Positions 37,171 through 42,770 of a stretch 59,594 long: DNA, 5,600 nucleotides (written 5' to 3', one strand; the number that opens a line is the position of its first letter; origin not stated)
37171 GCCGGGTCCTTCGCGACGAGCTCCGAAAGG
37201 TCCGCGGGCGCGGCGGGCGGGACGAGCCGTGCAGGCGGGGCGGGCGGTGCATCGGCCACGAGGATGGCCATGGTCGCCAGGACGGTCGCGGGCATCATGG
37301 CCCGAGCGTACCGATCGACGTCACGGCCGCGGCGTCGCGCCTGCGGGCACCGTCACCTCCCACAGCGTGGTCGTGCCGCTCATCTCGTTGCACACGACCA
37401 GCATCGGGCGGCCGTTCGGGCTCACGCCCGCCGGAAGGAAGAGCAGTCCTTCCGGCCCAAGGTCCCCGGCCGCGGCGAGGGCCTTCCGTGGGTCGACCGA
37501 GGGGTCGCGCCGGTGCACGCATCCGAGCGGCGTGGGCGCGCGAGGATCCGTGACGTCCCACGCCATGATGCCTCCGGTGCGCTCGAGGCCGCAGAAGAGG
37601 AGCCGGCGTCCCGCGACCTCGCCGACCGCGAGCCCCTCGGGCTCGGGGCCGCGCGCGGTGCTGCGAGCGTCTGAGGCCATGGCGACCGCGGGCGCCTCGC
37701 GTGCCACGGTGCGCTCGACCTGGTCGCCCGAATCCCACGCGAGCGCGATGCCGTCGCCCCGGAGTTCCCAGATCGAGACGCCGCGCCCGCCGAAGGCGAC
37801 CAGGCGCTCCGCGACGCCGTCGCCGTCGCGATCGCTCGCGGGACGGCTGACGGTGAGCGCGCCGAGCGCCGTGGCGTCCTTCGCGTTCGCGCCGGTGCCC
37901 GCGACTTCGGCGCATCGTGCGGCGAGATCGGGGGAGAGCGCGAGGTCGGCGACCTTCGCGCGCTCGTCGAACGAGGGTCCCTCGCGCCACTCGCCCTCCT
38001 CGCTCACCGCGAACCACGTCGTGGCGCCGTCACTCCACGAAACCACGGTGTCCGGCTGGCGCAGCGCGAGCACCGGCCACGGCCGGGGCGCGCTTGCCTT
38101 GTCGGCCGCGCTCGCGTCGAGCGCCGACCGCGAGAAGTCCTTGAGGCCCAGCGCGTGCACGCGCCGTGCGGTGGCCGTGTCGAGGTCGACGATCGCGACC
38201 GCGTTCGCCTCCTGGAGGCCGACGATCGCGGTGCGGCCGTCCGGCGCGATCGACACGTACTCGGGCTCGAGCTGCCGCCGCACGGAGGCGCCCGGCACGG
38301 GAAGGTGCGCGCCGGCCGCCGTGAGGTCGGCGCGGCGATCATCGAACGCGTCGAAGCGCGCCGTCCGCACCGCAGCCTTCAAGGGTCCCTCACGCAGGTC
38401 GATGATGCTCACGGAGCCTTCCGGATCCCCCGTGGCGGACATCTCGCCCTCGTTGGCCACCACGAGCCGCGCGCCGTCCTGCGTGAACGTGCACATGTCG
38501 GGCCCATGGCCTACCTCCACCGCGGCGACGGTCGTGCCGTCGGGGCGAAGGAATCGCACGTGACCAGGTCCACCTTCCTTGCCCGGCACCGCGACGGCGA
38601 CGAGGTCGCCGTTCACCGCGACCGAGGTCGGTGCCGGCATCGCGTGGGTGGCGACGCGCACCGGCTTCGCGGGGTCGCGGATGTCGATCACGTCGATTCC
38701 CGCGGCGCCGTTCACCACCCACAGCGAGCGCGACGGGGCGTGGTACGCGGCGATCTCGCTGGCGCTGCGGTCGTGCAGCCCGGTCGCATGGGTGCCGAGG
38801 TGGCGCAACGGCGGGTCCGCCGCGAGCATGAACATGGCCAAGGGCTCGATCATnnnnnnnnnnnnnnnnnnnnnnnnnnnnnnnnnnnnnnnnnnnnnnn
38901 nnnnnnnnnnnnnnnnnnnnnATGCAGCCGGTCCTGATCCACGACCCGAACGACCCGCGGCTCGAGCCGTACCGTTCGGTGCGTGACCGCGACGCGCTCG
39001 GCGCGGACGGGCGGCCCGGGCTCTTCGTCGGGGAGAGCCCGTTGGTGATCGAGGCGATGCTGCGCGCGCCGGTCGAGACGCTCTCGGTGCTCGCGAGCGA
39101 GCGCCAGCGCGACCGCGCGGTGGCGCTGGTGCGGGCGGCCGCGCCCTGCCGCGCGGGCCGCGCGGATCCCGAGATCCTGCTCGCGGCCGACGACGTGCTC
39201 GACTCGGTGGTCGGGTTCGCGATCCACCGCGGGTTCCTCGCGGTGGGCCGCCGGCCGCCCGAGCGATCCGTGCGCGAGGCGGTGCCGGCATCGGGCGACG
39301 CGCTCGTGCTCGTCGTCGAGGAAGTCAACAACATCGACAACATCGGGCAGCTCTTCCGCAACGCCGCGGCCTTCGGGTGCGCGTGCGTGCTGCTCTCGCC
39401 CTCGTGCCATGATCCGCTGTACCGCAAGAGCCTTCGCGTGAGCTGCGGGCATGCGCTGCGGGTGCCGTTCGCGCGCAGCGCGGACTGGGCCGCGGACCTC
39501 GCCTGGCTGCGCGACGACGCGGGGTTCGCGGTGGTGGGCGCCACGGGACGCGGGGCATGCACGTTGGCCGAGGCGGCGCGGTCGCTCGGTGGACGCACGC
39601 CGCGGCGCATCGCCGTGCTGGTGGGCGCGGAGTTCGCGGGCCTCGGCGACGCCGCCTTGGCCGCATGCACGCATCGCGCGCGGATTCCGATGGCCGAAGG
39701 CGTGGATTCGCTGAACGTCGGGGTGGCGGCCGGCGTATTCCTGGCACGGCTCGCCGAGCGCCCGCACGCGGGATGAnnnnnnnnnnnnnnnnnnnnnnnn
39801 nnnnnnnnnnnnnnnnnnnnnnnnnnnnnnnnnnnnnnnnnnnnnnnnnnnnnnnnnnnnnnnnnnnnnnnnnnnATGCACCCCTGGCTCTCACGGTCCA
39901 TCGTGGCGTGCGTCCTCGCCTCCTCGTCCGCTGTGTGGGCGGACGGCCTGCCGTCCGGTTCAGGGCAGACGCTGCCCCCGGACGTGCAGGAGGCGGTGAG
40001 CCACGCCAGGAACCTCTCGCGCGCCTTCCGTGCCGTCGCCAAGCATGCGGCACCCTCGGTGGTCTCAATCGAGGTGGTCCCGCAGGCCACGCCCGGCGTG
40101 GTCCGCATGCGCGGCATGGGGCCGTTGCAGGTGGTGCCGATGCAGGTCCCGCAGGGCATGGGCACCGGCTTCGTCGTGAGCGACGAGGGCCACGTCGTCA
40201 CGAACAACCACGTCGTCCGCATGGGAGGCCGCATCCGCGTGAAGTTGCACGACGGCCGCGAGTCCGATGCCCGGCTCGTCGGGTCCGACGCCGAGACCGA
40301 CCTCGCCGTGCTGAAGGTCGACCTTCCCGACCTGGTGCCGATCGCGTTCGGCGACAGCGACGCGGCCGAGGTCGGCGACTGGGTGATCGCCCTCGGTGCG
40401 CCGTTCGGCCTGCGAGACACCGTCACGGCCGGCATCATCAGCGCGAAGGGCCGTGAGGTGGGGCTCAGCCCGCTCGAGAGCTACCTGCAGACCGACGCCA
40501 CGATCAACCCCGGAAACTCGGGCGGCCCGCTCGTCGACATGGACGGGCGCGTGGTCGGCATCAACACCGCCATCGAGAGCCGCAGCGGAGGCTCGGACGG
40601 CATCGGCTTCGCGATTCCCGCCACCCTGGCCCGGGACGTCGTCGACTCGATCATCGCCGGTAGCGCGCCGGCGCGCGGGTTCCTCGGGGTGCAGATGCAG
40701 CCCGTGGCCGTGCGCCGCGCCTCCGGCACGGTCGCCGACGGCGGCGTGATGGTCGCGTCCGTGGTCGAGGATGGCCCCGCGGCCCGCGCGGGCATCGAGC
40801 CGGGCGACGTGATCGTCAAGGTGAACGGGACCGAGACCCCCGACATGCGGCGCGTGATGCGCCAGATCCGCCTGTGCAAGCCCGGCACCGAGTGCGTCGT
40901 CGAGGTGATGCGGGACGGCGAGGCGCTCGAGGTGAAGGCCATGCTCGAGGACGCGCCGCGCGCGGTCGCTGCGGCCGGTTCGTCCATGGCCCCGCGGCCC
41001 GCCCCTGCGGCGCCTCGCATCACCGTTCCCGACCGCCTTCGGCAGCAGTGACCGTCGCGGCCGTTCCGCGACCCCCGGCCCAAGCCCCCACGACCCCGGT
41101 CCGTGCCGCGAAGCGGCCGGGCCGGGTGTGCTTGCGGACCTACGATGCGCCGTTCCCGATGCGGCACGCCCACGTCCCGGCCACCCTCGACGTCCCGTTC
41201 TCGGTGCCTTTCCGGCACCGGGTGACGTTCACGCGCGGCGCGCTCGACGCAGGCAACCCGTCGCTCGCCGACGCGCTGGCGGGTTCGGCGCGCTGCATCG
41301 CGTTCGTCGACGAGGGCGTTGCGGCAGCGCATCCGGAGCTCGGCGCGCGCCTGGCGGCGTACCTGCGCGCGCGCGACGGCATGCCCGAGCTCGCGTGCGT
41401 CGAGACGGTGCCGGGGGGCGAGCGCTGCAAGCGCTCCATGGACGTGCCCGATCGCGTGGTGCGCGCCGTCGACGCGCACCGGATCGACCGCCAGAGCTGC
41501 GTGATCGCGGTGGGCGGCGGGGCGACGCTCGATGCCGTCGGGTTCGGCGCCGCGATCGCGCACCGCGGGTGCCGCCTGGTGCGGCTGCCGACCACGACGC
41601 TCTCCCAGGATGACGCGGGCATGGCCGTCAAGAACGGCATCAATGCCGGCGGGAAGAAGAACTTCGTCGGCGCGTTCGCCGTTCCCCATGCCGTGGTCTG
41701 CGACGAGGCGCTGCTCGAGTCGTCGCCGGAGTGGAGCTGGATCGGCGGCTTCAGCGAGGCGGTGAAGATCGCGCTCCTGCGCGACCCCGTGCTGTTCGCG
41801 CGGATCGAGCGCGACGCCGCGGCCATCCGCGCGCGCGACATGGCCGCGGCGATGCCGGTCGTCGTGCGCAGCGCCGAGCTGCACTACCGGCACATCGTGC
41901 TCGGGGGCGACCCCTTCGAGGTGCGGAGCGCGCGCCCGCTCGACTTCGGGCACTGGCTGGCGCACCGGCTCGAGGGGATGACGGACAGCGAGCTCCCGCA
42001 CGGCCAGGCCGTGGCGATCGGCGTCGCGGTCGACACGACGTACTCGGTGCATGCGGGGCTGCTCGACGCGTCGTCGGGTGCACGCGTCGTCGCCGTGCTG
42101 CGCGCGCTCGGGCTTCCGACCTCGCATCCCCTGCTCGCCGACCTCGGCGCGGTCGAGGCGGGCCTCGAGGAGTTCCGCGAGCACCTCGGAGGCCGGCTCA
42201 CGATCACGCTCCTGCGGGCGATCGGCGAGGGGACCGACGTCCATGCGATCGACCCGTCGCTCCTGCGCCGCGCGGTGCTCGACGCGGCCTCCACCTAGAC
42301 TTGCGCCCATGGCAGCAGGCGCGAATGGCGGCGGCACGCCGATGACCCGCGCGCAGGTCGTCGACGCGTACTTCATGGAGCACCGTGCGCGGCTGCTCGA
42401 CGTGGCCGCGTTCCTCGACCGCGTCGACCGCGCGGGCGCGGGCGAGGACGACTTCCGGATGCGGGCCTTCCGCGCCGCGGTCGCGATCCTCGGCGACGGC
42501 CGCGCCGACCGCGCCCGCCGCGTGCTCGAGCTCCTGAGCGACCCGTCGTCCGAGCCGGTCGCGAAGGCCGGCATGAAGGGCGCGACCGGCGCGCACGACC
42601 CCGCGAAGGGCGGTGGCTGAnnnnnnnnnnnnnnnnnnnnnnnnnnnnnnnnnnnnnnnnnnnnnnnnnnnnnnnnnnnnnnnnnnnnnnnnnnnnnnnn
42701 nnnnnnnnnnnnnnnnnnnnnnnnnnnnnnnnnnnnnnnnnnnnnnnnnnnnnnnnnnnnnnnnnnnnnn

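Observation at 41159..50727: Split and rearranged ebo-like cluster with a translationally coupled MFS transporter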

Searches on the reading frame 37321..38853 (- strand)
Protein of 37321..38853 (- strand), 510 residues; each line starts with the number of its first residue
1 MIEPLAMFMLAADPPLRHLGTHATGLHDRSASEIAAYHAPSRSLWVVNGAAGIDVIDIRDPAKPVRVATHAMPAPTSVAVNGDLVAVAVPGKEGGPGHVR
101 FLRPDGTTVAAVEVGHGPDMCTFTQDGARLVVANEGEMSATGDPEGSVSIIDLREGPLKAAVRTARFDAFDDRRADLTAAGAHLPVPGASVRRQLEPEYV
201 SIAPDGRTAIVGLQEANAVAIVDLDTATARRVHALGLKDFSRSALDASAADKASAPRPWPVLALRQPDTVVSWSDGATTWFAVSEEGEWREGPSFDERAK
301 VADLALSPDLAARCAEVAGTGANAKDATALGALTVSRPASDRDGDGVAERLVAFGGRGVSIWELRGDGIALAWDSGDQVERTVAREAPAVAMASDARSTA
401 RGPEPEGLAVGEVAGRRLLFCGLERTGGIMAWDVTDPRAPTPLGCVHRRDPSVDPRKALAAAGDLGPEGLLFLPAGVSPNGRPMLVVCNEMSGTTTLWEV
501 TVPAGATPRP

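Call 49: search_protein_families(library=pfam, proteins=[window:37321-38853:-], max_evalue=0.001)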
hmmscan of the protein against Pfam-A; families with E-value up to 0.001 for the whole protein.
window:37321-38853:- (510 aa): 1 family
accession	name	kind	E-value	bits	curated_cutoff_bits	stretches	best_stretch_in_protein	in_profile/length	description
PF22494.2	choice_anch_I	-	1.6e-69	235.5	32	1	30-500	13-489/489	Choice-of-anchor I domain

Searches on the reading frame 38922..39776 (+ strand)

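Call 49: search_protein_families(library=pfam, proteins=[window:38922-39776:+], max_evalue=0.001)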
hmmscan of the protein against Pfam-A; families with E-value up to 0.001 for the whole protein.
window:38922-39776:+ (284 aa): 1 family
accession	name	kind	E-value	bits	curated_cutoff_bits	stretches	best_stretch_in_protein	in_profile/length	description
PF00588.24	SpoU_methylase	-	2.8e-28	99.2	29.7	1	128-274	2-141/142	SpoU rRNA Methylase family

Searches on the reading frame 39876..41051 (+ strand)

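Call 4: search_protein_families(library=pfam, proteins=[window:39876-41051:+], max_evalue=0.01)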
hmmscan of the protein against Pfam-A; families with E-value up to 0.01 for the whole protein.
window:39876-41051:+ (391 aa): 7 families
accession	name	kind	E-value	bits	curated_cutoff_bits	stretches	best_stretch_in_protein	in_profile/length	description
PF13365.12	Trypsin_2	-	5.7e-37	128.1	27.6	1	96-229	1-144/144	Trypsin-like peptidase domain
PF00089.32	Trypsin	-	2.6e-18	67.1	20.6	1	87-255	16-219/220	Trypsin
PF13180.12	PDZ_2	-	7.3e-17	61.9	27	1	268-354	1-77/80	PDZ domain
PF00595.29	PDZ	-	2.6e-11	44.2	23.2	1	266-337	8-73/81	PDZ domain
PF17820.7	PDZ_6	-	4.7e-11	42.7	27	1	293-323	2-32/54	PDZ domain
PF10459.15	Peptidase_S46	-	0.0022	17.1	22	0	93-115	46-68/698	Peptidase S46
PF05579.19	Peptidase_S32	-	0.0027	17.4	24.7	0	210-239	205-234/297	Equine arteritis virus serine endopeptidase S32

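Call 5: search_protein_families(library=ncbifam, proteins=[window:39876-41051:+], max_evalue=0.01)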
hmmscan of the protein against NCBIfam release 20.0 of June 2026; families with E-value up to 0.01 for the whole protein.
window:39876-41051:+ (391 aa): 26 families (the best 25 are shown)
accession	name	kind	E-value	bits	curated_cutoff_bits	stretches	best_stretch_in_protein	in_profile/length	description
TIGR02037.1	degP_htrA_DO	subfamily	5.9e-103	345.1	416.2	1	51-366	3-336/434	Do family serine endopeptidase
TIGR02038.1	protease_degS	equivalog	2.4e-72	244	422.95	1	66-361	49-350/351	outer membrane-stress sensor serine endopeptidase DegS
NF041521.1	HhoA_HhoB_HtrA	equivalog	3.5e-72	243.5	450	1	88-355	51-329/335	HhoA/HhoB/HtrA family serine endopeptidase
NF047968.1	SerProtHtrA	equivalog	4.5e-71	240.1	470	1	42-355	46-355/357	serine protease HtrA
NF007526.1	PRK10139.1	equivalog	2e-70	237.7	756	1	87-368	84-370/456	serine endoprotease DegQ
NF008147.1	PRK10898.1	equivalog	7.9e-69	232.4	408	1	64-360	46-350/352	outer membrane-stress sensor serine endopeptidase DegS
NF008189.1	PRK10942.1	equivalog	9.1e-61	205.7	720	1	93-363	112-387/477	serine endoprotease DegP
NF050055.1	SerProtHtrAMycob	equivalog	2.1e-57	195.2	800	1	95-352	228-493/502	serine protease HtrA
NF040960.1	MamE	equivalog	8.3e-54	183.3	800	2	26-283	49-316/659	magnetosome formation protease MamE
NF053637.1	SerProtHtrAspr2045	equivalog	5.7e-38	130.9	650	1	104-349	116-378/394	serine protease HtrA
NF033740.0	MarP_fam_protase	equivalog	1.2e-25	90.4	250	1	52-259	174-377/390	MarP family serine protease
NF040961.1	MamO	equivalog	6.3e-20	71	800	1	48-261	61-273/648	magnetosome protein MamO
TIGR00225.1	prc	subfamily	4.7e-09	35.7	218.6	1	288-355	61-129/335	C-terminal processing peptidase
TIGR00054.1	TIGR00054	equivalog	2.9e-07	29.7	147.55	1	291-360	204-272/421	RIP metalloprotease RseP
TIGR03900.1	prc_long_Delta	hypoth_equivalog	1.2e-06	26.9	660.95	1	288-357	150-220/973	MXAN_5808 family serine peptidase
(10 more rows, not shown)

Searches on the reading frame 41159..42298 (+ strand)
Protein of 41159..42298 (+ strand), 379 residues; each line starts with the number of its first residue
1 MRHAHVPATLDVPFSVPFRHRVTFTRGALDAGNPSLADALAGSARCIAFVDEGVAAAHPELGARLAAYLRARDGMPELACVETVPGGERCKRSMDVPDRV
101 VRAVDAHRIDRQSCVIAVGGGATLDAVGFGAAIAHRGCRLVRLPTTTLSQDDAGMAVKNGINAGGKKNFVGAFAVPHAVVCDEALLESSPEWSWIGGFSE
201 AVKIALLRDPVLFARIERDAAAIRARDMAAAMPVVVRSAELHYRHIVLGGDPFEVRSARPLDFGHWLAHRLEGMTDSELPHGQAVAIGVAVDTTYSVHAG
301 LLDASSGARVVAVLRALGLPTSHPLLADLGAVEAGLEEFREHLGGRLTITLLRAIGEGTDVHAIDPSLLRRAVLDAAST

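Call 4: search_protein_families(library=pfam, proteins=[window:41159-42298:+], max_evalue=0.01)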
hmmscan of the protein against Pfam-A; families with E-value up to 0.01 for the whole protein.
window:41159-42298:+ (379 aa): 4 families
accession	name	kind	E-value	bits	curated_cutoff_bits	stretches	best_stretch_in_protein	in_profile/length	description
PF01761.26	DHQ_synthase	-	2e-29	102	24.2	1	83-191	3-110/115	3-dehydroquinate synthase N-terminal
PF24621.2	DHQS_C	-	1.1e-26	94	27.6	1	197-324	1-127/144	3-dehydroquinate synthase C-terminal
PF13685.12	Fe-ADH_2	-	3.2e-05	24.4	28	1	98-190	61-149/149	Iron-containing alcohol dehydrogenase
PF00465.25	Fe-ADH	-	0.0035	17.4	31.3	1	100-182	69-167/168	Iron-containing alcohol dehydrogenase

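Call 5: search_protein_families(library=ncbifam, proteins=[window:41159-42298:+], max_evalue=0.01)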
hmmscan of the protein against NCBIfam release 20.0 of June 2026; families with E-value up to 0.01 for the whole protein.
window:41159-42298:+ (379 aa): 8 families
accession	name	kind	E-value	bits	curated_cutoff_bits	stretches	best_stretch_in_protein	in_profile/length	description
NF004852.0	PRK06203.1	equivalog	1.7e-133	445.5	333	1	6-374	10-389/407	3-dehydroquinate synthase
TIGR01357.1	aroB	equivalog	6.3e-57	193.3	305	1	44-363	22-333/344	3-dehydroquinate synthase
TIGR04425.1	P_lya_rel_AroB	hypoth_equivalog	1.8e-36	125.9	400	1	91-317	62-285/348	AroB-related putative sugar phosphate phospholyase (cyclizing)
NF010627.0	PRK14021.1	equivalog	5.5e-28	97.7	565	1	92-359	250-523/542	bifunctional shikimate kinase/3-dehydroquinate synthase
NF010556.0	PRK13951.1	equivalog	1.5e-25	90.1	560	1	84-317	211-437/492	bifunctional shikimate kinase AroK/3-dehydroquinate synthase AroB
NF002022.0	PRK00843.1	equivalog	2.4e-07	30.1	413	1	98-220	74-192/350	NAD(P)-dependent glycerol-1-phosphate dehydrogenase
NF006941.0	PRK09423.1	subfamily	0.0019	17.1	336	1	100-201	73-172/367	glycerol dehydrogenase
NF041822.1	daptide_DH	equivalog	0.0041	16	300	0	106-136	49-79/363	daptide-type RiPP biosynthesis dehydogenase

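Call 46: search_solved_structures(query=window:41159-42298:+, max_evalue=1e-10)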
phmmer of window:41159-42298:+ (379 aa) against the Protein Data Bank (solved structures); distinct sequences matched with E-value up to 1e-10: 16.
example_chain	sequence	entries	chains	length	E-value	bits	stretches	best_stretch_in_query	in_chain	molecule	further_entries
4p53_A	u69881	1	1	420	1.6e-33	119.9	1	27-375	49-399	Cyclase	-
5eks_A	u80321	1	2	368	5.3e-32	114.9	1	66-374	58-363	3-dehydroquinate synthase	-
3okf_A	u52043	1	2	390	9.9e-32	114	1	83-373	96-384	3-dehydroquinate synthase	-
3zok_A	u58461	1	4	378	1.9e-31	113.1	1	83-345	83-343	3-DEHYDROQUINATE SYNTHASE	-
3qbd_A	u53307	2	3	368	6e-31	111.4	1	52-369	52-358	3-dehydroquinate synthase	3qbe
6lk2_A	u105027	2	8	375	4.6e-29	105.2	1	84-372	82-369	3-dehydroquinate synthase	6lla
6c5c_A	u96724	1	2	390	3.4e-28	102.4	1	110-322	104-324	3-dehydroquinate synthase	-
6hqv_A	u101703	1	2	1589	1.5e-27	100.2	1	83-323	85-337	Pentafunctional AROM polypeptide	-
7u5s_A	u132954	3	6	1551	4.3e-27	98.7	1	110-322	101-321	Pentafunctional AROM polypeptide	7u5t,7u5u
3clh_A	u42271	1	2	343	1e-26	97.5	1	79-321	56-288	3-dehydroquinate synthase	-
5hvn_A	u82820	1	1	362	1.4e-26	97.1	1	84-305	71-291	3-dehydroquinate synthase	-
5tpr_A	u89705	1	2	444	1.6e-25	93.5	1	20-369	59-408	3-dehydroquinate synthase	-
1dqs_A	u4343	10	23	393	2.4e-24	89.7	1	108-322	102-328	PROTEIN (3-DEHYDROQUINATE SYNTHASE) | 3-DEHYDROQUINATE SYNTHASE | Pentafunctional AROM polypeptide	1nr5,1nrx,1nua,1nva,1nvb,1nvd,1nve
1ujn_A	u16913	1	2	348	3.2e-23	86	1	83-290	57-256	dehydroquinate synthase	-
1xag_A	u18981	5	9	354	1.3e-22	84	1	83-321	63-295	3-dehydroquinate synthase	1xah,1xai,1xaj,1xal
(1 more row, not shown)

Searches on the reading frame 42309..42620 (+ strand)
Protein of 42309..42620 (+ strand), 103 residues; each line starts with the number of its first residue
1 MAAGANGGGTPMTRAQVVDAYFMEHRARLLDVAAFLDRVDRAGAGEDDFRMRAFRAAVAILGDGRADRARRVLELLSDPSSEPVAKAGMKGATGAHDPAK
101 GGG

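Call 14: search_protein_families(library=ncbifam, proteins=[window:42309-42620:+], max_evalue=0.01)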
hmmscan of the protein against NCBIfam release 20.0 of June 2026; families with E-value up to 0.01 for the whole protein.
window:42309-42620:+ (103 aa): 0 families

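Call 15: search_protein_families(library=pfam, proteins=[window:42309-42620:+], max_evalue=0.01)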
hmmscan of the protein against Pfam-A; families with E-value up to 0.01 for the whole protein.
window:42309-42620:+ (103 aa): 0 families

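Call 32: find_homologous_proteins(query=A1, max_evalue=0.001)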
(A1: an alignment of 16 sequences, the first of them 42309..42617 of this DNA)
Query A1 (16 sequences) (103 aa, profile of the alignment): 4904 proteins with E <= 0.001 among 8000 candidates; the best 120 are listed.
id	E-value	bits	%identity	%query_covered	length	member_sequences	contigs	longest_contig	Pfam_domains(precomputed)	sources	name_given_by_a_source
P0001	2.8e-44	167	57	84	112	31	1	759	-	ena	-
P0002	3.9e-44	167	59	84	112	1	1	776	-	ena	-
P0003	4.1e-44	167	75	98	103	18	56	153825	-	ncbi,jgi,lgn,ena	ncbi:MAG: hypothetical protein RLZZ288_1110 [Planctomycetota bacterium]|jgi:hypothetical protein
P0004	4.1e-44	167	76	98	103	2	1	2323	-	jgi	-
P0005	4.3e-44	167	76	98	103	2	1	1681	-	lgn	-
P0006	4.3e-44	167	59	84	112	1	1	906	-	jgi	jgi:hypothetical protein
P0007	4.4e-44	167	77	98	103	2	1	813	-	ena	-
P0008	4.7e-44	166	76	98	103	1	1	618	-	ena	-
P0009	4.7e-44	166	80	99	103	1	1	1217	-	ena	-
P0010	5.3e-44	166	74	98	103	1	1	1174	-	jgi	-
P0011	5.5e-44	166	76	98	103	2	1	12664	-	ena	-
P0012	5.9e-44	166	76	98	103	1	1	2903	-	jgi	-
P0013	6.1e-44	166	76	98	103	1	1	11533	-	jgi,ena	jgi:hypothetical protein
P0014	6.2e-44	166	57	90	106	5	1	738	-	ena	-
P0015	6.5e-44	166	76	98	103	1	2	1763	-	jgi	-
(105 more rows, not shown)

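Call 33: search_protein_families(library=ncbifam, alignment_id=A1, max_evalue=10)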
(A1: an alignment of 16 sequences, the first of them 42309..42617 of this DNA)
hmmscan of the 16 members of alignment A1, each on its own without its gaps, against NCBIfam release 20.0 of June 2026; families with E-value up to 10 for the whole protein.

A. member 1, window:42309-42617:+ (103 aa): 0 families

B. families by the number of members that match (of 16 scanned): 3 families
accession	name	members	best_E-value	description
TIGR01743.1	purR_Bsub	2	0.21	pur operon repressor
TIGR03465.1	HpnD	1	0.046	presqualene diphosphate synthase HpnD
NF041067.1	DpdJ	1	0.32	protein DpdJ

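Call 61: predict_structure(alignment_id=A2)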
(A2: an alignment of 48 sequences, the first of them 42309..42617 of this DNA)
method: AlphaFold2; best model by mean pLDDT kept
length: 103 residues; sequences in the alignment: 48
mean_pLDDT: 72.4   pTM: 0.50
mean pLDDT of the five models: 72.4, 71.8, 71.0, 70.2, 65.9
residues with pLDDT >= 90: 14; 70-90: 52; 50-70: 12; < 50: 25
segments of 3 or more residues with pLDDT < 50: 1-5, 86-103
pLDDT, mean of each block of 10 residues (from residue 1): 49 86 85 91 87 89 86 73 49 40 35
secondary structure, 60 per line:
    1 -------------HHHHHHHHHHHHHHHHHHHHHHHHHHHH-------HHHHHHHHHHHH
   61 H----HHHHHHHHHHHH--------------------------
elements in order: H14-41 H49-61 H66-77

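Call 66: fold_search(model_id=the predicted structure, library=pdb)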
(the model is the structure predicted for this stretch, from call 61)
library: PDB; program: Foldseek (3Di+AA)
matches with E <= 10: 0; with E <= 0.001: 0
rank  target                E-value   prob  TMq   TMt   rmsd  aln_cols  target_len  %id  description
